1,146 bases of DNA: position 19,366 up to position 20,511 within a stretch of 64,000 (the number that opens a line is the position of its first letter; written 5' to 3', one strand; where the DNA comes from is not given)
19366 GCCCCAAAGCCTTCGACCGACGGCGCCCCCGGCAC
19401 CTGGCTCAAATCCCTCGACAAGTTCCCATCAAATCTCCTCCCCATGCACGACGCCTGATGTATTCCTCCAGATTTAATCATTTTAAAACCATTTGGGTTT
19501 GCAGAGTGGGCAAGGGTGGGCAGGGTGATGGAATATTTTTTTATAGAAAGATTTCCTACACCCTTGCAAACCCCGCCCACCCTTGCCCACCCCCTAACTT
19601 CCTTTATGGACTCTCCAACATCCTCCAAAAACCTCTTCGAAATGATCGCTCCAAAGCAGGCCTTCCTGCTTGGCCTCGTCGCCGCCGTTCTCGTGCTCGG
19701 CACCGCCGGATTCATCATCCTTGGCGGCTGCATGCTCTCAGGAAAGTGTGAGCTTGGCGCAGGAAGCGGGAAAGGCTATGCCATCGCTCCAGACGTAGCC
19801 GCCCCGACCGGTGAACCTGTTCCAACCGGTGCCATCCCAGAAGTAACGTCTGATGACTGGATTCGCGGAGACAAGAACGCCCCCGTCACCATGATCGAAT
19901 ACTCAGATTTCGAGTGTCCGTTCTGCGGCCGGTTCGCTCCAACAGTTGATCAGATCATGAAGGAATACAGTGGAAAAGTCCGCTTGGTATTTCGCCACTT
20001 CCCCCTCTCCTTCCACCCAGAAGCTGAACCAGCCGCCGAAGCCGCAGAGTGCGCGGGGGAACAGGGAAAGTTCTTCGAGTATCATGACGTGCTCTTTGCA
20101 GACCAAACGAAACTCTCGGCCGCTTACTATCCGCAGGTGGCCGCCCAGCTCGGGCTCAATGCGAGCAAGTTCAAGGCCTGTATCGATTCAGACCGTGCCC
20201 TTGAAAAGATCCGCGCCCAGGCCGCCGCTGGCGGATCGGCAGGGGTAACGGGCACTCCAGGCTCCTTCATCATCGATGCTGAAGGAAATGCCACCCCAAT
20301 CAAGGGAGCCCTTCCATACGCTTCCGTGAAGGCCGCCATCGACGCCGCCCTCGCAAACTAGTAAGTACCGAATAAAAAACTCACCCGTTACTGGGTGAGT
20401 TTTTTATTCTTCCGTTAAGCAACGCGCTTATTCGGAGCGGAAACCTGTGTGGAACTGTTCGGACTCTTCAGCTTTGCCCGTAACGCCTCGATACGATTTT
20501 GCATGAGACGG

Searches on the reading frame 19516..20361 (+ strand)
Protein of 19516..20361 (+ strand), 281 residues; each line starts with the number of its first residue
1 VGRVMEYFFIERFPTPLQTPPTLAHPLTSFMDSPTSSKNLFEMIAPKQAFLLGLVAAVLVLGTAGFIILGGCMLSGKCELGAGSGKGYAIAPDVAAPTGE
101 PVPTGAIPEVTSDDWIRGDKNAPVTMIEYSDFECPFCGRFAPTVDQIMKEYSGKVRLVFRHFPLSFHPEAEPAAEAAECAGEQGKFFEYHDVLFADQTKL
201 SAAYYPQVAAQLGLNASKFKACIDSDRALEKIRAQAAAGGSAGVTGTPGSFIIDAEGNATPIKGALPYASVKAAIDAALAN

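Call 17: search_protein_families(library=pfam, proteins=[window:19516-20361:+], max_evalue=0.001)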
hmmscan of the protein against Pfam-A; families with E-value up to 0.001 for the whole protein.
window:19516-20361:+ (281 aa): 3 families
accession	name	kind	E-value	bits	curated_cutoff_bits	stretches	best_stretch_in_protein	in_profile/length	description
PF13462.12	Thioredoxin_4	-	9.7e-28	97.9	23.2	1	113-276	4-164/165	Thioredoxin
PF01323.26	DSBA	-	4.5e-16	59.6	25.6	2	179-269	94-184/191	DSBA-like thioredoxin domain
PF13098.12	Thioredoxin_2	-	1.6e-05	25.6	27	1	124-273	7-102/104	Thioredoxin-like domain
